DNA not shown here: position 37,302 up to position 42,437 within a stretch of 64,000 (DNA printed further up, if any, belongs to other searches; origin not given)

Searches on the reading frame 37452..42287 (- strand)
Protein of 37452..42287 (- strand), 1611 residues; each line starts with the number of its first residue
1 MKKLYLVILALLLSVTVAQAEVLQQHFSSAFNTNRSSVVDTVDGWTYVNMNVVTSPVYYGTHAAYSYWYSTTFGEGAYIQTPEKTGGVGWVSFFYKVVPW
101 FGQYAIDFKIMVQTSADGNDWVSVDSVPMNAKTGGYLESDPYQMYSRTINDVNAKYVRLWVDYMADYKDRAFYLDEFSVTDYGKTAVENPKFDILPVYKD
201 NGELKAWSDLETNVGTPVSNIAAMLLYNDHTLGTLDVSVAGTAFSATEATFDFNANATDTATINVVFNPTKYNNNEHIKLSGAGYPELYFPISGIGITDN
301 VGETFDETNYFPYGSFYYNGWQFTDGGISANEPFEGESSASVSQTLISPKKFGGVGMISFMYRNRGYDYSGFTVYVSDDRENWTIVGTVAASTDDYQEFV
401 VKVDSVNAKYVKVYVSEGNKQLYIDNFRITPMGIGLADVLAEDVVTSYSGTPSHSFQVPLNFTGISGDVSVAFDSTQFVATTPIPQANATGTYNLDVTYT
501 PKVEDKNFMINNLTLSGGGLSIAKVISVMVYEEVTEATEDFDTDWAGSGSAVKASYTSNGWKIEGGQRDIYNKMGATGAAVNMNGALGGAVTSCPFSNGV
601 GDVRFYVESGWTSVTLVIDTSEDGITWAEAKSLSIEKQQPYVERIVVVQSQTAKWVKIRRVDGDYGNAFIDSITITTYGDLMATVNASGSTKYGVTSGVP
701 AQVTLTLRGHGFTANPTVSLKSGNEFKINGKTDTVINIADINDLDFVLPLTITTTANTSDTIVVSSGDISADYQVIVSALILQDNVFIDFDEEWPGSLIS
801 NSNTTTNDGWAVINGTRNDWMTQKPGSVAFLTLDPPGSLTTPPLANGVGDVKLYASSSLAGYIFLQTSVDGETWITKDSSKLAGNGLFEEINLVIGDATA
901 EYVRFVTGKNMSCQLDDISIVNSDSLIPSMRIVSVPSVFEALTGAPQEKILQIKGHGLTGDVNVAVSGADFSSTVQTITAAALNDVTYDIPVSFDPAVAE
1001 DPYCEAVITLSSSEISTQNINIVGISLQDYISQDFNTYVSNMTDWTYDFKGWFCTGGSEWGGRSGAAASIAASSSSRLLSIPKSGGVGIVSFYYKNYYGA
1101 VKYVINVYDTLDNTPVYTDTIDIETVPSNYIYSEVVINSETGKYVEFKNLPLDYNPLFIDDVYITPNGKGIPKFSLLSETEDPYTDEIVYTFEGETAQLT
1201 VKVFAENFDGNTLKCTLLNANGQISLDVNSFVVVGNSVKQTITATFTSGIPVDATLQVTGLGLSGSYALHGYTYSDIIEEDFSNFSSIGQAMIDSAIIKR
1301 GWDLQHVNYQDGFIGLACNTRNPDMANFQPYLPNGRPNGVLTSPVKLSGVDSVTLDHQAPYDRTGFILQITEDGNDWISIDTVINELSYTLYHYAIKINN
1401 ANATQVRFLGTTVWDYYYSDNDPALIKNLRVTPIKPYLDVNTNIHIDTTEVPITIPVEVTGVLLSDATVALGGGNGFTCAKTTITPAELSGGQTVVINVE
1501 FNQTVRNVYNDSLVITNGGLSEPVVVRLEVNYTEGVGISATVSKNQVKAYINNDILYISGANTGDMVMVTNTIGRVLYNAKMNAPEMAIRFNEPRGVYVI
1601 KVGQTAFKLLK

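Call 6: search_protein_families(library=pfam, proteins=[window:37452-42287:-])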
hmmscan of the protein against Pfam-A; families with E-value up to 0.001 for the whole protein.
window:37452-42287:- (1611 aa): 3 families
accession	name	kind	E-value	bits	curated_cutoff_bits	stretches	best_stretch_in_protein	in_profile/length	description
PF00754.31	F5_F8_type_C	-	7.2e-12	46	28.2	1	362-417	52-114/127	F5/8 type C domain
PF22633.2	F5_F8_type_C_2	-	2.4e-11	44.5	27.8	1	364-413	43-91/91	NedA-like, galactose-binding domain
PF19910.5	DUF6383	-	0.00016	22.2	23.7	0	1541-1609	6-72/74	Domain of unknown function (DUF6383)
